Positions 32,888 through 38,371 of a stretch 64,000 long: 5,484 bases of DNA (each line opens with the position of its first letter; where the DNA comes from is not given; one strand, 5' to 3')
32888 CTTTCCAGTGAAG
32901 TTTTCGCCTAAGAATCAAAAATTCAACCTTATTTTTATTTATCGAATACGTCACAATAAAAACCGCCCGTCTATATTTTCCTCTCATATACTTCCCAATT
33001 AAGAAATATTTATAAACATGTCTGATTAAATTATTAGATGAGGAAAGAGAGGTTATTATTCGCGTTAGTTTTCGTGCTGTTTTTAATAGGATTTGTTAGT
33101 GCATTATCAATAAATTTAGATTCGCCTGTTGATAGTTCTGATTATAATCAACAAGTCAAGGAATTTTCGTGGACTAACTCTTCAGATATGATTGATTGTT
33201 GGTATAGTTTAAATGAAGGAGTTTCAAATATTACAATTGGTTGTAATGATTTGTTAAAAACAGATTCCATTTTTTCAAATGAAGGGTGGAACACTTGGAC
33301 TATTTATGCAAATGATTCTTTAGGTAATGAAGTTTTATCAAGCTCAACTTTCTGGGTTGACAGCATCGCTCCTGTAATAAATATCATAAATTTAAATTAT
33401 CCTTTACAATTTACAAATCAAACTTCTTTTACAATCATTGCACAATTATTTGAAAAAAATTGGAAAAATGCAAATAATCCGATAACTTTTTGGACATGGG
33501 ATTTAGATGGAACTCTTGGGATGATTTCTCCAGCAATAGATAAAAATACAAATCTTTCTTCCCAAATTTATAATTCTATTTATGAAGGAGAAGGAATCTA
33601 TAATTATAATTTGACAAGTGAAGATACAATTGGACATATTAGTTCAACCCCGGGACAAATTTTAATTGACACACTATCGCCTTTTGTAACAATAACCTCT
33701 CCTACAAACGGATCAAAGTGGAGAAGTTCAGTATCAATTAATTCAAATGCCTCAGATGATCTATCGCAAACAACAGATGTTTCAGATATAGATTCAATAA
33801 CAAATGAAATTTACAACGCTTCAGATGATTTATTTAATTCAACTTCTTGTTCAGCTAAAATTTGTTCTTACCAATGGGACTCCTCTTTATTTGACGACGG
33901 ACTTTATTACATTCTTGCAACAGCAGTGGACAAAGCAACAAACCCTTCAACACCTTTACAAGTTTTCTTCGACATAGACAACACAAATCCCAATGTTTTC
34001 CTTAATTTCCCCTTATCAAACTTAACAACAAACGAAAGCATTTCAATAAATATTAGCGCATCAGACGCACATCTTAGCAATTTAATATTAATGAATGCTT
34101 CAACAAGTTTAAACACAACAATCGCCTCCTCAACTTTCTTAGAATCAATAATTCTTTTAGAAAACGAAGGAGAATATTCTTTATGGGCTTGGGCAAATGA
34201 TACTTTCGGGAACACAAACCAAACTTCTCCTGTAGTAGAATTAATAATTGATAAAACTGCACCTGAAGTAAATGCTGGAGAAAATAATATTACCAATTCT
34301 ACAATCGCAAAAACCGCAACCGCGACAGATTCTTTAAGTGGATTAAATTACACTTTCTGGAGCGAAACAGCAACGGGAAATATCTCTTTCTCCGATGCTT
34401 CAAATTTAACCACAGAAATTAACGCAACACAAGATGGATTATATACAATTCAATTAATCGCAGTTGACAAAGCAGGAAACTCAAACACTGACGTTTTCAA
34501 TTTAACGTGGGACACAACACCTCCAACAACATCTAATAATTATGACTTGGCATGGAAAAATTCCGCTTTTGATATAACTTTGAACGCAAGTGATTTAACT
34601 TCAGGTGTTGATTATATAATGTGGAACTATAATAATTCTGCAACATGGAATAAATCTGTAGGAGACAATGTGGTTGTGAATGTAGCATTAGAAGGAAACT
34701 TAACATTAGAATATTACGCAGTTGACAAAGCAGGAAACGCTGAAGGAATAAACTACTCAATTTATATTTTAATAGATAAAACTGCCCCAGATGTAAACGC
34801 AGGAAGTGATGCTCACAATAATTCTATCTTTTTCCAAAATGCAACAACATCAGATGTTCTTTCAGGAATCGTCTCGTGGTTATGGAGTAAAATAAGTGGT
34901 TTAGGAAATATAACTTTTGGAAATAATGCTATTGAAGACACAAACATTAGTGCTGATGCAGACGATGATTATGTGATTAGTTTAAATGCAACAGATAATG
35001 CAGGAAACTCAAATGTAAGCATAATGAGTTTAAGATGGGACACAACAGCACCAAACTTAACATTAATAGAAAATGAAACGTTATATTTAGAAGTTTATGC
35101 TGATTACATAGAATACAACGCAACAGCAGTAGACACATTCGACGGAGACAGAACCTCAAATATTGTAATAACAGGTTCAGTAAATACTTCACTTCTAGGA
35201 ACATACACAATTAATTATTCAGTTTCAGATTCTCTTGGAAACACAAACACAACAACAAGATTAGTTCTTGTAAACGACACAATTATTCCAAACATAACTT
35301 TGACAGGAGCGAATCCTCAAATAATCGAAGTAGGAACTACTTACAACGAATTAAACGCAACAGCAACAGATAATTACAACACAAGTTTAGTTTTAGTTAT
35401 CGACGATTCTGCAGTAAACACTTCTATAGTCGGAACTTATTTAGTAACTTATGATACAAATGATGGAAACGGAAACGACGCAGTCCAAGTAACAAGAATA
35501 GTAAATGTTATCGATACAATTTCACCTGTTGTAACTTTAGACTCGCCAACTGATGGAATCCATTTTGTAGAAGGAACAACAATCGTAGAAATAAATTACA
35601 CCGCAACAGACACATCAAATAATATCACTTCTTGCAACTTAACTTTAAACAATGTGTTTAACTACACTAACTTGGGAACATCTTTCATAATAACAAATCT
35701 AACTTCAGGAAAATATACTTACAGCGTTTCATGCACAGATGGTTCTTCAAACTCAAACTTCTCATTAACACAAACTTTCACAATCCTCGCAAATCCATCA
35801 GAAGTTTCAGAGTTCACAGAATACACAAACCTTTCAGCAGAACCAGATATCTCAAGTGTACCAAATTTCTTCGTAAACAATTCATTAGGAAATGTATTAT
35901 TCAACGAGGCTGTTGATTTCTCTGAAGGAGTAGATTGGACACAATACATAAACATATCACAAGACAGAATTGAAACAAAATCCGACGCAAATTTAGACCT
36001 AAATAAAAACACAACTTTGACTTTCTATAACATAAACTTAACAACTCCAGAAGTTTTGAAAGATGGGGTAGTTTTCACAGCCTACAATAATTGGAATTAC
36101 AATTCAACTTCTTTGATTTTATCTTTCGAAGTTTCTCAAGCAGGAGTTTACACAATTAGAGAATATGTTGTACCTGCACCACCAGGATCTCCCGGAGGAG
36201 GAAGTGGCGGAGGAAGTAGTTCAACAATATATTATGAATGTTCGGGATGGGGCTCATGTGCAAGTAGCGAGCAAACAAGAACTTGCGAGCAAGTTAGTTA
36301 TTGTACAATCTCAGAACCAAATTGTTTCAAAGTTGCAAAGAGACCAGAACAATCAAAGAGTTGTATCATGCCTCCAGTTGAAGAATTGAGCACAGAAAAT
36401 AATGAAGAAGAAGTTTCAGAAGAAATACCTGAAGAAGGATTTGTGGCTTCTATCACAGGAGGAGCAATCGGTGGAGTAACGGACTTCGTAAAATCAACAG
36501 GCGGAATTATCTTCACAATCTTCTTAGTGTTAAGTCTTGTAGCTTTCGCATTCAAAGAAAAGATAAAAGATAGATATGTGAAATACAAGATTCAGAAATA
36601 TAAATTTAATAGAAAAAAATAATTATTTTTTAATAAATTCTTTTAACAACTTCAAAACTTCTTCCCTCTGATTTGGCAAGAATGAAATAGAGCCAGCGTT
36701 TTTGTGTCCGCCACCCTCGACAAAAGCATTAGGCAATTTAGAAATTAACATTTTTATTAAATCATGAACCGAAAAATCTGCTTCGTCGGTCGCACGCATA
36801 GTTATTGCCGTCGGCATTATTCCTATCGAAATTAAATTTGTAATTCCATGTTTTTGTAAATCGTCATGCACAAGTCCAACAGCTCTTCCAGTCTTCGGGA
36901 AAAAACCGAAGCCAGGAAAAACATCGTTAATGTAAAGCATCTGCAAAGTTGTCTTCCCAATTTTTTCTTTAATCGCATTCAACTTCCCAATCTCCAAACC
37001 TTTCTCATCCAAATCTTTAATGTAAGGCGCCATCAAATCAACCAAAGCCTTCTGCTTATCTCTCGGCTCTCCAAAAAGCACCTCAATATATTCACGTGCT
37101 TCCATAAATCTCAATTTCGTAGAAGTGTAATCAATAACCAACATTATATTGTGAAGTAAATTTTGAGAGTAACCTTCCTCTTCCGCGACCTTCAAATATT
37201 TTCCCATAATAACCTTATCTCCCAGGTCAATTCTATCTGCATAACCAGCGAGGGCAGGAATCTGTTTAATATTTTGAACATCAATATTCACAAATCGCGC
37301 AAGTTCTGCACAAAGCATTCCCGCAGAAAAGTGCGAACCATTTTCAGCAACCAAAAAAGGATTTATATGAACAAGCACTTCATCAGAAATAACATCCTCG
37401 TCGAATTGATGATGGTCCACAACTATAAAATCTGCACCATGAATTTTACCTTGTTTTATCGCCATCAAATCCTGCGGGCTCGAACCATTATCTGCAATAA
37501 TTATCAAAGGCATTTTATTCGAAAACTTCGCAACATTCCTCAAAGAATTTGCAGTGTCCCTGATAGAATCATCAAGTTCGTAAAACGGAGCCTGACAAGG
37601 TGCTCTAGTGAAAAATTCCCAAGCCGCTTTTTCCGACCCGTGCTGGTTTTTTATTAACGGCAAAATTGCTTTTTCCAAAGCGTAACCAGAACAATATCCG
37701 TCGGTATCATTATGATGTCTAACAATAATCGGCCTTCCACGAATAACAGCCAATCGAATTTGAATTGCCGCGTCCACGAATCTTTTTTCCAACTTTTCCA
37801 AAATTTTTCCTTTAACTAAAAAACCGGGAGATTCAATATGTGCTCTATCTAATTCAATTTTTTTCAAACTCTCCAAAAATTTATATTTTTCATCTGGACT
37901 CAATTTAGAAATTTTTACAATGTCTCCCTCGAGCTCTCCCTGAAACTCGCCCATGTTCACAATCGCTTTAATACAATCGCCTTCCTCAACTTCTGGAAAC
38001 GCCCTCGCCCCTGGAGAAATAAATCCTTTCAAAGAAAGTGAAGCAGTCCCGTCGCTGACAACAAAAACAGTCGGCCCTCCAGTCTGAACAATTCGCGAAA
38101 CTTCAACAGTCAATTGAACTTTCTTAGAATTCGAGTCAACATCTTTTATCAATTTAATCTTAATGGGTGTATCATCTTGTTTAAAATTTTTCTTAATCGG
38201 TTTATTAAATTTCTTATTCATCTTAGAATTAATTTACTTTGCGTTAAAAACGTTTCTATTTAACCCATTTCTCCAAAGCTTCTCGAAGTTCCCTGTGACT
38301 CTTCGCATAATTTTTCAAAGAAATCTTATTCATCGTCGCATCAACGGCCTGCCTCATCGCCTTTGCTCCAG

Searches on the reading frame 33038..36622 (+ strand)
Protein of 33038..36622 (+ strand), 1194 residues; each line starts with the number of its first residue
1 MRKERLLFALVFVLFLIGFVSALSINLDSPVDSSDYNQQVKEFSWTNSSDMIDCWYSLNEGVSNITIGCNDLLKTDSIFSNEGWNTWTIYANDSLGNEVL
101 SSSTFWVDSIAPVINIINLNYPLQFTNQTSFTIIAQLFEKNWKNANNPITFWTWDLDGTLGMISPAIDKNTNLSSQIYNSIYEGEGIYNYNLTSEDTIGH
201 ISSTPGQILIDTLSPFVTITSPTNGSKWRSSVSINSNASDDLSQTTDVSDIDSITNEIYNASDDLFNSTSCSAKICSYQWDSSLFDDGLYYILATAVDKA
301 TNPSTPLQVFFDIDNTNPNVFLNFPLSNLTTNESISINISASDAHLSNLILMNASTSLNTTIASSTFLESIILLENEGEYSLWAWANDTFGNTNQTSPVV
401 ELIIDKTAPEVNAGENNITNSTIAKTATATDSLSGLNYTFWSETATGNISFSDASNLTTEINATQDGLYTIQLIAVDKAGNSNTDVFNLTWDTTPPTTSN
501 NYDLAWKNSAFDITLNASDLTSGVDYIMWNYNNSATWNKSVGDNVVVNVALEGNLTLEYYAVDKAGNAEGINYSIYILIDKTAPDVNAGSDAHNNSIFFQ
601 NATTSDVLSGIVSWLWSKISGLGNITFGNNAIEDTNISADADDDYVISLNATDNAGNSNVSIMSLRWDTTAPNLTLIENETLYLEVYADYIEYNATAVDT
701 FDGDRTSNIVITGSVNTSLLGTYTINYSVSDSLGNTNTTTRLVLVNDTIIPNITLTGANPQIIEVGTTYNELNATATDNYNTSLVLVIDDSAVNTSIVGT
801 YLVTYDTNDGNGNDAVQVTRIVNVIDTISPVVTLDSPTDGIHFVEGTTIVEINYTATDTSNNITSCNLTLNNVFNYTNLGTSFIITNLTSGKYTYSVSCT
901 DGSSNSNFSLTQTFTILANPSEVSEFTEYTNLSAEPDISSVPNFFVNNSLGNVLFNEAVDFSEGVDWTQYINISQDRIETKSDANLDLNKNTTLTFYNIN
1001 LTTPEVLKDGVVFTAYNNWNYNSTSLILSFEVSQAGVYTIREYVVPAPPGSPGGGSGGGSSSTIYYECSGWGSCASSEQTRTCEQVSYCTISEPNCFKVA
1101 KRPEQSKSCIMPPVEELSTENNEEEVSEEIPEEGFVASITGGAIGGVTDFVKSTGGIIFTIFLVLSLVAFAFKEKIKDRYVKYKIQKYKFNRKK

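Call 39: search_protein_families(library=pfam, proteins=[window:33038-36622:+], max_evalue=0.01)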
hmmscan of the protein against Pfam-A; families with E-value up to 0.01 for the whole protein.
window:33038-36622:+ (1194 aa): 10 families
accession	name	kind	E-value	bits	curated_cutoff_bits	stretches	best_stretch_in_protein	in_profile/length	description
PF16403.11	Bact_surface_Ig-like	-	3.3e-26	91.6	27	2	675-745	2-71/71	Bacterial surface protein, Ig-like domain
PF19077.6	Big_13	-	1.1e-09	39.2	27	0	436-493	43-102/102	Bacterial Ig-like domain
PF17957.7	Big_7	-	1.4e-07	32.5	24.1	2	830-906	1-64/70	Bacterial Ig domain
PF22352.2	K319L-like_PKD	-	4.9e-07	30.1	27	2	602-659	18-76/84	K319L-like, PKD domain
PF13750.12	Big_3_3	-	4.9e-06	26.7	27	1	377-423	14-61/157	Bacterial Ig-like domain (group 3)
PF02494.22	HYR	-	0.00017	22.3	21.7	0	830-869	41-78/81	HYR domain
PF13754.12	Big_3_4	-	0.00018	21.8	27.3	0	636-659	27-50/106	Domain of unknown function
PF12245.14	Big_3_2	-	0.00072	20.2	23.3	0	444-484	71-112/122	Bacterial Ig-like domain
PF07495.19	Y_Y_Y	-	0.0024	18.2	26.6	1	877-916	24-64/65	Y_Y_Y domain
PF18981.6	InlK_D3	-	0.0063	17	25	0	455-485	38-68/75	Internalin K domain (D3/D4)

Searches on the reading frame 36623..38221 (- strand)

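Call 39: search_protein_families(library=pfam, proteins=[window:36623-38221:-], max_evalue=0.01)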
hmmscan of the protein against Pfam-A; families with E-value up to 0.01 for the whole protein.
window:36623-38221:- (532 aa): 3 families
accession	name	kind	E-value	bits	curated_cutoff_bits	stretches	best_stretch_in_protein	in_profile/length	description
PF01368.27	DHH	-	3.2e-07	31.1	28.1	1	165-307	2-101/125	DHH family, N-terminal domain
PF02272.25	DHHA1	-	0.00013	22.8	25.9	1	471-532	45-102/102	DHHA1 domain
PF01336.31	tRNA_anti-codon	-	0.0003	21.1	27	1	35-98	1-66/75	OB-fold nucleic acid binding domain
